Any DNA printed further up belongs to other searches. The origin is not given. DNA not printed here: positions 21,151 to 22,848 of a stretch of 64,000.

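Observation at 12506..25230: Twelve-gene co-directional locus joining the hydroxyquinol lower pathway to an ATZ/TRZ-type aminohydrolase and a sugar-type ABC importer, with no ring hydroxylase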

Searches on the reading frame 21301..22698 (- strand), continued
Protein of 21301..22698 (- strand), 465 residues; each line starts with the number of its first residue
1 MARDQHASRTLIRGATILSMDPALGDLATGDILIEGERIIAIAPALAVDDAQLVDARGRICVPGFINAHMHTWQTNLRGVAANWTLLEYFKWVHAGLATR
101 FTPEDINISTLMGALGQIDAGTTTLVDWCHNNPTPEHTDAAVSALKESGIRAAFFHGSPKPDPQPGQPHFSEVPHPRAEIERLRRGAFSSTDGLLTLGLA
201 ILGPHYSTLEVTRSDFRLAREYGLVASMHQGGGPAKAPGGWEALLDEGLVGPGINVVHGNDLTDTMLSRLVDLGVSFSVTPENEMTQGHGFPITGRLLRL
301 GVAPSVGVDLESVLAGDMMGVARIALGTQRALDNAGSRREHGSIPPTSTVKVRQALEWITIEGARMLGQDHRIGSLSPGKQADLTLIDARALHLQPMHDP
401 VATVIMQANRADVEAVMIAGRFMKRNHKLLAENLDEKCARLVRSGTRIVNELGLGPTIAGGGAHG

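Call 73: search_protein_families(library=ncbifam, proteins=[L062:4251-5189:+, L085:7495-8589:-, L085:19704-20390:+, L084:5013-5786:-, L025:14559-15200:+, L057:15672-17414:+, L057:12254-13054:+, L038:6739-8127:+, L079:12355-13392:+, L079:5779-7182:+], max_evalue=1e-10)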
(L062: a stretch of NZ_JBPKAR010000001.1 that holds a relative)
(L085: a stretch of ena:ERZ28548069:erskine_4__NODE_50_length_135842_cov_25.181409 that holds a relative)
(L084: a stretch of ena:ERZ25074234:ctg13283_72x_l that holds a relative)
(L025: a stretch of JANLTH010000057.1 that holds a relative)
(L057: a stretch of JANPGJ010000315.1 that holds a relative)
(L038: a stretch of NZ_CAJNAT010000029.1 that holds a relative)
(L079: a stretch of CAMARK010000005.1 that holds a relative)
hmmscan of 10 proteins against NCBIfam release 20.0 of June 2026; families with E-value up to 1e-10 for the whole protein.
L062:4251-5189:+ (312 aa): 8 families
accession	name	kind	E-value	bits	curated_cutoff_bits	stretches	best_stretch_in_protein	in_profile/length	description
NF007936.0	PRK10653.1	equivalog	5.9e-33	114.4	337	1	26-291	28-285/295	ribose ABC transporter substrate-binding protein RbsB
NF007254.0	PRK09701.1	equivalog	2.2e-26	92.7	335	1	14-283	18-287/311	D-allose transporter substrate-binding protein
NF041827.1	YtfQ_transport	equivalog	1.9e-25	89.4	510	1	4-282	4-285/320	galactofuranose ABC transporter, galactofuranose-binding protein YtfQ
TIGR02634.1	xylF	equivalog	6.2e-23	81.8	389.55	1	27-288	1-260/302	D-xylose ABC transporter substrate-binding protein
NF007680.0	PRK10355.1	equivalog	2.4e-20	73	504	1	9-287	11-286/331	D-xylose ABC transporter substrate-binding protein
TIGR02637.1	RhaS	equivalog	2.3e-15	56.6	342.25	1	38-288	11-261/302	rhamnose ABC transporter substrate-binding protein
NF040907.2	ChvE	equivalog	2.4e-15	56.6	460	0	64-150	36-120/324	multiple monosaccharide ABC transporter substrate-binding protein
NF011924.1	PRK15395.1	equivalog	1.4e-13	50.7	420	1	6-286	7-299/329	galactose/glucose ABC transporter substrate-binding protein MglB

L085:7495-8589:- (364 aa): 18 families
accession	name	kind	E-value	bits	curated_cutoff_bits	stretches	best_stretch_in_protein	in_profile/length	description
NF047341.1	lactose_RbsR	equivalog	5.5e-64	216.6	382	1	17-350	2-330/331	ribose utilization transcriptional repressor RbsR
NF052440.1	TransRegGNTRPSEAE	equivalog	3.4e-59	200.6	400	1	14-347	2-332/333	HTH-type transcriptional regulator GntR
NF008269.0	PRK11041.1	equivalog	4.9e-58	196.8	436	1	15-351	7-340/342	DNA-binding transcriptional regulator CytR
NF007743.0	PRK10423.1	equivalog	2.3e-55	188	531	1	19-348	3-330/330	ribose operon transcriptional repressor RbsR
NF007979.0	PRK10703.1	equivalog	8.8e-54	182.9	501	1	19-351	3-334/341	HTH-type transcriptional repressor PurR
NF007075.0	PRK09526.1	subfamily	1.5e-46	159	340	1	17-362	5-345/358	LacI family DNA-binding transcriptional regulator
TIGR01481.1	ccpA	equivalog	8.3e-45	153.6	442.35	1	17-347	2-328/330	catabolite control protein A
NF007449.0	PRK10014.1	subfamily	1.5e-43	149.2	310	1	16-345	5-341/342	Mal regulon transcriptional regulator MalI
NF007706.0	PRK10401.1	equivalog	1.8e-43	149.2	555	1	18-354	2-335/346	HTH-type transcriptional regulator GalS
NF051853.1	TransRegUriRCory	equivalog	2.6e-43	148.4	550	1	19-349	2-325/327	transcriptional regulator UriR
NF008002.0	PRK10727.1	equivalog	3.4e-42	144.8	557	1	19-354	3-335/341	HTH-type transcriptional regulator GalR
TIGR02417.1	fruct_sucro_rep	subfamily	1.3e-35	123.2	389.55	1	19-345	1-326/327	D-fructose-responsive transcription factor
TIGR02405.1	trehalos_R_Ecol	equivalog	2.5e-34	119.1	357.35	1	17-338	1-307/311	trehalose operon repressor TreR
NF047913.1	TransRegIdnR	equivalog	1.4e-33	116.6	500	1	14-339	2-322/331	DNA-binding transcriptional regulator IdnR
NF008452.0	PRK11303.1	equivalog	2.8e-32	112.2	385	1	19-331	2-313/332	catabolite repressor/activator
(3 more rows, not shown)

L085:19704-20390:+ (228 aa): 4 families
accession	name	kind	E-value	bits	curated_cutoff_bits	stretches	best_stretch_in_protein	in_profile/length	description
NF010579.0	PRK13972.1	equivalog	3.8e-49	167.1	332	1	1-200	1-204/215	GSH-dependent disulfide bond oxidoreductase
NF008731.0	PRK11752.1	equivalog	4e-48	164.1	325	1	2-211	45-268/287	glutathione-dependent disulfide-bond oxidoreductase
TIGR01262.1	maiA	equivalog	1.2e-15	57.7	171.05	1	14-203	13-207/211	maleylacetoacetate isomerase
NF007831.0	PRK10542.1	equivalog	1.4e-15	57.4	198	1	15-201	14-197/201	glutathione transferase GstA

L084:5013-5786:- (257 aa): 6 families
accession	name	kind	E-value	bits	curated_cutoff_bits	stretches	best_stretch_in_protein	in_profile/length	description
TIGR02431.1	pcaR_pcaU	subfamily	8.4e-98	326.6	284.75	1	11-256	2-247/248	beta-ketoadipate pathway transcriptional regulators, PcaR/PcaU/PobR family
NF045644.1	TransRegBhcR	equivalog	5.7e-36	124.2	350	1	13-239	21-248/267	HTH-type transcriptional regulator BhcR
NF011671.1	PRK15090.1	equivalog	1.7e-29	102.8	275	1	12-240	8-237/256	DNA-binding transcriptional regulator KdgR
NF008601.2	PRK11569.1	equivalog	5.6e-25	88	380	1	12-238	24-254/276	glyoxylate bypass operon transcriptional repressor IclR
NF007548.0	PRK10163.1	equivalog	8.4e-18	64.4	406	1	16-237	23-246/271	HTH-type transcriptional repressor AllR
NF007341.0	PRK09834.1-3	equivalog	1.7e-12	47.1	269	1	14-254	7-255/274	DNA-binding transcriptional regulator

L025:14559-15200:+ (213 aa): 1 family
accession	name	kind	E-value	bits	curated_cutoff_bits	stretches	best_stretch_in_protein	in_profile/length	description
NF003768.0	PRK05365.1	equivalog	7e-92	306.4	152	1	16-213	4-200/200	malonic semialdehyde reductase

L057:15672-17414:+ (580 aa): 34 families (the best 25 are shown)
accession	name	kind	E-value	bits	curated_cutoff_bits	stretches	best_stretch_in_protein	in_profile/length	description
NF004780.0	PRK06126.1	subfamily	7.3e-209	694.6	445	1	27-576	6-548/552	hypothetical protein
NF046069.1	AkvoneHdxseRdmE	equivalog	2.9e-72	244.1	700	1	32-572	1-516/521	aklavinone 12-hydroxylase RdmE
NF004832.0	PRK06184.1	subfamily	3.8e-66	223.9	476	1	27-393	4-344/506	hypothetical protein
NF046068.1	AkvoneHdxseDnrF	equivalog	2.8e-64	217.7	650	1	32-503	1-439/439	aklavinone 12-hydroxylase DnrF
NF033145.1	rif_monoox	equivalog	6.2e-54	183.6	800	1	146-392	96-329/472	rifampin monooxygenase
NF045577.1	FAD_mono_MbnF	equivalog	1.4e-51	175.7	800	1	28-575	3-527/531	methanobactin biosynthesis FAD monooxygenase MbnF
NF004829.0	PRK06183.1-3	subfamily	5.9e-51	173.8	390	1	26-558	5-496/520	bifunctional 3-(3-hydroxy-phenyl)propionate/3-hydroxycinnamic acid hydroxylase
NF006002.0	PRK08132.1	subfamily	4.8e-50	170.5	416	1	18-529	14-485/552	FAD-dependent oxidoreductase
NF005303.0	PRK06834.1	subfamily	6.7e-49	166.7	625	1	27-392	1-325/488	hypothetical protein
NF004831.0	PRK06183.1-5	equivalog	6.8e-46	156.8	546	1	25-400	4-349/568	bifunctional 3-(3-hydroxy-phenyl)propionate/3-hydroxycinnamic acid hydroxylase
NF006092.0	PRK08244.1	equivalog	8.3e-45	153.4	644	1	146-390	98-330/494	monooxygenase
NF004828.0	PRK06183.1-2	equivalog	8.1e-40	136.7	853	1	24-389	7-339/568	bifunctional 3-(3-hydroxy-phenyl)propionate/3-hydroxycinnamic acid hydroxylase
NF000343.1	rif_mono_Iri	exception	2.2e-38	132.5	950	1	30-399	2-338/479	rifampin monooxygenase Iri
NF006144.0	PRK08294.1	subfamily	4.1e-38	131.1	560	2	22-223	25-223/637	phenol 2-monooxygenase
NF004830.0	PRK06183.1-4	equivalog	2.7e-36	125.1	1135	1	27-390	16-349/617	bifunctional 3-(3-hydroxy-phenyl)propionate/3-hydroxycinnamic acid hydroxylase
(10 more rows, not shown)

L057:12254-13054:+ (266 aa): 198 families (the best 25 are shown)
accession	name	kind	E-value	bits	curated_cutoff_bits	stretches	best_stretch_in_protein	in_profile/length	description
NF004791.0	PRK06138.1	equivalog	1.8e-68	230.6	312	1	4-263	2-251/252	SDR family oxidoreductase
NF004818.0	PRK06172.1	equivalog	2.3e-62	210.6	336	1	1-262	1-251/253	SDR family oxidoreductase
NF005559.1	PRK07231.1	subfamily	5.1e-61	206.3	215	1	4-263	1-249/249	glucose 1-dehydrogenase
NF052558.1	MBtsdlDhBudC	equivalog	1e-56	192.3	270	1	6-263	2-243/250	meso-2,3-butanediol dehydrogenase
NF004198.0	PRK05653.1-3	equivalog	2.5e-53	181.1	296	1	3-263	3-248/248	3-oxoacyl-ACP reductase FabG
NF005469.0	PRK07063.1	equivalog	1.3e-52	178.9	306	1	1-263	1-256/260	SDR family oxidoreductase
NF005473.0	PRK07069.1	equivalog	2e-52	178.3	339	1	2-262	5-260/262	SDR family oxidoreductase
TIGR03971.1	SDR_subfam_1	subfamily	9.4e-52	176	300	1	5-263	1-270/271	mycofactocin-coupled SDR family oxidoreductase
NF004713.0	PRK06057.1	equivalog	3.6e-51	174.1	404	1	1-262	3-250/257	3-oxoacyl-ACP reductase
NF005681.0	PRK07478.1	subfamily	6.3e-51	173.2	267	1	3-263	2-251/254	SDR family oxidoreductase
NF006366.0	PRK08589.1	equivalog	2.6e-50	171.2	386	1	3-262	2-253/272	SDR family oxidoreductase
NF009466.0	PRK12826.1-2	subfamily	4e-50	170.6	222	1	8-263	4-246/248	3-oxoacyl-ACP reductase FabG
NF004203.0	PRK05653.2-4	subfamily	1.1e-49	169.2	313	1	4-262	3-257/260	3-oxoacyl-ACP reductase FabG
NF006080.0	PRK08226.1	equivalog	2e-49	168.4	356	1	4-263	3-255/263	SDR family oxidoreductase UcpA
TIGR01830.1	3oxo_ACP_reduc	equivalog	2.7e-49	168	297.75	1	10-261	1-238/239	3-oxoacyl-[acyl-carrier-protein] reductase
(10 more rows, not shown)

L038:6739-8127:+ (462 aa): 28 families (the best 25 are shown)
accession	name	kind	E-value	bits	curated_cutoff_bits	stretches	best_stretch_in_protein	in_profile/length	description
NF006056.0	PRK08204.1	subfamily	1.3e-163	545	391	1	7-447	2-445/449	hypothetical protein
NF005557.0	PRK07228.1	equivalog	1.3e-50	172.4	522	1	9-447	2-442/445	5'-deoxyadenosine deaminase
NF004701.0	PRK06038.1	equivalog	5.7e-43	147.2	609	1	10-437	6-421/432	N-ethylammeline chlorohydrolase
NF006055.0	PRK08203.1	equivalog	1.6e-42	145.6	532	1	9-439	5-447/455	8-oxoguanine deaminase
NF006549.0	PRK09045.1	equivalog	1.2e-41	142.8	540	1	10-434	10-431/444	TRZ/ATZ family hydrolase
NF004995.0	PRK06380.1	subfamily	1.7e-40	139.3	567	2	234-431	223-412/418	metal-dependent hydrolase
NF009059.0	PRK12393.1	equivalog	8.9e-37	126.9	543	1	7-432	4-445/460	amidohydrolase family protein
NF006252.0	PRK08393.1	equivalog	1.1e-36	126.8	617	1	11-436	4-417/424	N-ethylammeline chlorohydrolase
NF005540.0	PRK07203.1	equivalog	1.3e-25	90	444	1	11-434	3-430/444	putative aminohydrolase SsnA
TIGR03314.1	Se_ssnA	subfamily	4.7e-25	88.3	455.5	1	11-433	2-428/441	putative selenium metabolism protein SsnA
NF004801.0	PRK06151.1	subfamily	2.1e-24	86.3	416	1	188-431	205-451/491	chlorohydrolase family protein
NF006681.0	PRK09229.1-2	equivalog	6.1e-24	84.6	362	1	234-426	252-433/451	formimidoylglutamate deiminase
TIGR02967.1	guan_deamin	equivalog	1.6e-23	83.3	375.4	1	240-384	232-363/401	guanine deaminase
NF005211.0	PRK06687.1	equivalog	2.5e-23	82.6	703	1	32-427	24-418/419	TRZ/ATZ family protein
NF006679.0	PRK09228.1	subfamily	5.2e-22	78.2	351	1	241-415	258-427/433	guanine deaminase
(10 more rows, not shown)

L079:12355-13392:+ (345 aa): 8 families
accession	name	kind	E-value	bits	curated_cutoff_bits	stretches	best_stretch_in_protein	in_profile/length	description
NF006589.0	PRK09121.1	equivalog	1.7e-78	264.1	392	1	5-344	3-340/342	methionine synthase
NF003317.0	PRK04326.1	equivalog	1.4e-71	241.4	406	1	2-344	4-326/340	methionine synthase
NF002119.0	PRK00957.1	equivalog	2e-37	129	258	1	7-336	2-300/306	methionine synthase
TIGR01371.1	met_syn_B12ind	equivalog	6.7e-30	104.8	929.95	1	2-341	421-752/754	5-methyltetrahydropteroyltriglutamate--homocysteine S-methyltransferase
NF003556.0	PRK05222.1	equivalog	1.8e-29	103.3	541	1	3-344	416-748/750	5-methyltetrahydropteroyltriglutamate--homocysteine S-methyltransferase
NF002272.0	PRK01207.1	equivalog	1.1e-24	87.3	399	1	47-336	31-335/343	methionine synthase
NF005085.0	PRK06520.1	subfamily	2.4e-14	53.2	313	1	42-318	34-339/368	5-methyltetrahydropteroyltriglutamate--homocysteine S-methyltransferase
NF006350.0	PRK08575.1-4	equivalog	2.2e-11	43.8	361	0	35-210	21-197/309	5-methyltetrahydropteroyltriglutamate--homocysteine methyltransferase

L079:5779-7182:+ (467 aa): 26 families (the best 25 are shown)
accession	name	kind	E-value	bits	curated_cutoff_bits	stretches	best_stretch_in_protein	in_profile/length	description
NF005687.0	PRK07487.1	subfamily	5.8e-171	569.4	428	1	2-466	4-465/468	amidase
NF004815.0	PRK06169.1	equivalog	1.6e-70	238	506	1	5-458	9-460/471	amidase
NF004816.0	PRK06170.1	equivalog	3.2e-69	233.9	503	1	7-457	13-482/493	amidase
NF005686.0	PRK07486.1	subfamily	2.7e-57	194.5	465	1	2-458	10-474/486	amidase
NF009119.0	PRK12470.1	equivalog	2.5e-56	191.7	498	1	8-456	11-451/462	amidase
NF005450.0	PRK07042.1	equivalog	5.3e-55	186.7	458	1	3-460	4-455/464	amidase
NF004717.0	PRK06061.1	equivalog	6.5e-55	186.7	498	1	9-457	20-467/483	amidase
NF005899.0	PRK07869.1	equivalog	6.1e-54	183.6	418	1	5-456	14-461/471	amidase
NF006631.0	PRK09201.1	equivalog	5.1e-52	177.1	461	1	3-247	4-242/466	AtzE family amidohydrolase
TIGR02715.1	amido_AtzE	subfamily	1.1e-50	172.9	425.75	1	8-460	2-450/452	AtzE family amidohydrolase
NF005688.0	PRK07488.1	equivalog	1.6e-48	165.8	532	1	3-200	8-204/474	indoleacetamide hydrolase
NF005099.0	PRK06529.1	equivalog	4.7e-45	154.3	505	1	7-299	5-290/484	amidase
TIGR00132.1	gatA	equivalog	2.6e-44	151.8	481.1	1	13-308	3-293/466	Asp-tRNA(Asn)/Glu-tRNA(Gln) amidotransferase subunit GatA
NF005460.0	PRK07056.1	subfamily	1.9e-43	149.1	447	1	10-456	12-452/457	amidase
NF004766.0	PRK06102.1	equivalog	5.1e-41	141.2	559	1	5-455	7-449/455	amidase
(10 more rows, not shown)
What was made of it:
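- RutE-like "malonic semialdehyde reductases" recur in these clusters (call 73). The LacI regulator in L085 is nearest RbsR, CytR and PurR (call 73).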

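Call 74: search_dna_similar(query=window:21301-22698:-, collection=plasmids, mode=protein, max_rows=50, max_evalue=1e-40)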
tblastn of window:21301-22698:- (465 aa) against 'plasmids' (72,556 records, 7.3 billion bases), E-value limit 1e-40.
Records with a match: 97; places in all: 105; records where one place covers at least 80% of the query: 97.
Best place of each record, by identity: 60-80% 4; <60% 93.
By first word of the organism name: Pantoea 24; Rhodococcus 9; Streptomyces 9; Burkholderia 5; Cupriavidus 4; Enterobacter 4; Klebsiella 4; Duffyella 3; Bosea 2; Natrinema 2; and 25 more.
By predicted mobility (MOB-suite, as given by PLSDB): non-mobilizable 70; conjugative 16; mobilizable 11.
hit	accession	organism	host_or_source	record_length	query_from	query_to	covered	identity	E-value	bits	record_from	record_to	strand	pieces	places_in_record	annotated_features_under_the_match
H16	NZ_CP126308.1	Bosea vestrisii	cell culture,root nodule of Vicia ...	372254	9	465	98%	74.8%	0e+0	682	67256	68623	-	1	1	amidohydrolase family protein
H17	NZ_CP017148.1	Bosea vaviloviae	Vavilovia formosa,cell culture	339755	9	465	98%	74.6%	0e+0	681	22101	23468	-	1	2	amidohydrolase family protein | NAD(P)-dependent oxidoreductase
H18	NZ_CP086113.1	Skermanella rosea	single cell,hydrocarbon-contaminated ...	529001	10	454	96%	64.9%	0e+0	571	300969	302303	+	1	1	amidohydrolase family protein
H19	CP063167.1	Variovorax paradoxus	-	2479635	7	456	97%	61.8%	3e-164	520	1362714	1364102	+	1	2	amidohydrolase family protein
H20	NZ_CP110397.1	Paraburkholderia sp. D15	lichen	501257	3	448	96%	57.1%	4e-155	494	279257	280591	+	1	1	amidohydrolase family protein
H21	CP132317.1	Shinella sumterensis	Homo sapiens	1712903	2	452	97%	48.5%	9e-121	395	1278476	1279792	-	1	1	amidohydrolase family protein | FAD-dependent oxidoreductase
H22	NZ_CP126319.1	Burkholderia anthina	Sorghum bicolor,Sandy loam,rhizosphere ...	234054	8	452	96%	47.9%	3e-122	399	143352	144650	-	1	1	amidohydrolase family protein | FAD-dependent oxidoreductase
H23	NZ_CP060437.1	Pseudooceanicola algae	whole organism,marine macroalga Fucus ...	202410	8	448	95%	46.2%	4e-113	373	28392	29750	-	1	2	amidohydrolase family protein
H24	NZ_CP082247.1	Natrinema sp. SYSU A 869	cell culture,salt lake sediment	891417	3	454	97%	43.6%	3e-98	330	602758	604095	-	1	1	amidohydrolase family protein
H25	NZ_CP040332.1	Natrinema versiforme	-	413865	9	454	96%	41.5%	3e-92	313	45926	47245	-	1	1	amidohydrolase family protein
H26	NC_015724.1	Cupriavidus necator N-1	soil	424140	8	454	96%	41.1%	4e-90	306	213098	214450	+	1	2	amidohydrolase family protein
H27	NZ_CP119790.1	Haloarcula ordinaria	cell culture,sediment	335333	1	450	97%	40.3%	1e-90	308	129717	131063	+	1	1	amidohydrolase family protein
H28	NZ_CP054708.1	Halarchaeum sp. CBA1220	solar salt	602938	11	454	95%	40.8%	8e-80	277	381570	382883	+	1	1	amidohydrolase family protein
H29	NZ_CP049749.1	Rhodococcus fascians A21d2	Oenothera speciosa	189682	4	452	97%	39.0%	3e-82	284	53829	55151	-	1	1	amidohydrolase family protein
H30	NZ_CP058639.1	Rhodococcus sp. ZPP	cell culture,soil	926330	9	426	90%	41.3%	2e-83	287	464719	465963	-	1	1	amidohydrolase family protein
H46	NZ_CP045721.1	Pantoea eucalypti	eucalypti of Eucalyptus,cell ...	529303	11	458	96%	35.6%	1e-56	209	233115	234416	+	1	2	amidohydrolase family protein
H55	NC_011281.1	Klebsiella variicola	-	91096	6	458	97%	34.8%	1e-54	204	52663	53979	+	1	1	amidohydrolase family protein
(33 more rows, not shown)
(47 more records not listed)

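Call 75: get_annotated_region(hit=H18, flank=9000)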
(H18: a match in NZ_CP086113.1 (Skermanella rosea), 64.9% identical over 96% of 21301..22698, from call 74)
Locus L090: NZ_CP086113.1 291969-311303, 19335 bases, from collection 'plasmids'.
description: Skermanella rosea strain KEMB 2255-458 plasmid pSR-2, complete sequence
organism: Skermanella rosea (NCBI taxid 1817965)
taxonomy: Bacteria; Pseudomonadota; Alphaproteobacteria; Rhodospirillales; Azospirillaceae; Skermanella; Skermanella rosea
host: -; source: single cell,hydrocarbon-contaminated desert sand; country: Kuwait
typing (MOB-suite, as given by PLSDB): non-mobilizable
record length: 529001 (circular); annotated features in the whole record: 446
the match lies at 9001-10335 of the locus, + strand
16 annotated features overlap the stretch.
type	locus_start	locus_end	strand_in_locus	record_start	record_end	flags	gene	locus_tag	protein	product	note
CDS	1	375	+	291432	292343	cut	-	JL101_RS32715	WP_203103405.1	recombinase family protein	GO:0006310 - DNA recombination [Evidence IEA]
CDS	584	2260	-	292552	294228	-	-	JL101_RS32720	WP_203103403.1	extracellular solute-binding protein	-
CDS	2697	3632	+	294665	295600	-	-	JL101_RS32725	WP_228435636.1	sugar ABC transporter substrate-binding protein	-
CDS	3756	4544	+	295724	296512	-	-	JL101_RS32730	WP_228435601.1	SDR family oxidoreductase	-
CDS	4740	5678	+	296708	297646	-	-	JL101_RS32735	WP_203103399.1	ABC transporter permease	-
CDS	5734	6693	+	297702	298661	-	-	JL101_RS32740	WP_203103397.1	ABC transporter permease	GO:0008643 - carbohydrate transport [Evidence IEA]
CDS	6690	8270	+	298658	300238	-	-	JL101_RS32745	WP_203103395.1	sugar ABC transporter ATP-binding protein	-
CDS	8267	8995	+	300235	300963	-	-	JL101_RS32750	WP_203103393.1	ThuA domain-containing protein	-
CDS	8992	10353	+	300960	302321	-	-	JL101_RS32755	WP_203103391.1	amidohydrolase family protein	-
CDS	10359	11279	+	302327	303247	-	-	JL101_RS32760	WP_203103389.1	NAD(P)-dependent oxidoreductase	-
CDS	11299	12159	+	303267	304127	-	-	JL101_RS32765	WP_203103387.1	intradiol ring-cleavage dioxygenase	-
CDS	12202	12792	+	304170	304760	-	-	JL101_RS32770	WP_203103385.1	malonic semialdehyde reductase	-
CDS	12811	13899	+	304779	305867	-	-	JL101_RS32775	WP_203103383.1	maleylacetate reductase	-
CDS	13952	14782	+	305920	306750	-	-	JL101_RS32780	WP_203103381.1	3-keto-5-aminohexanoate cleavage protein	-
CDS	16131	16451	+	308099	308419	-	-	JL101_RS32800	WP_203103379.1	hypothetical protein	-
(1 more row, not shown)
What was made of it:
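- Skermanella has a BKACE gene downstream instead (call 75).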
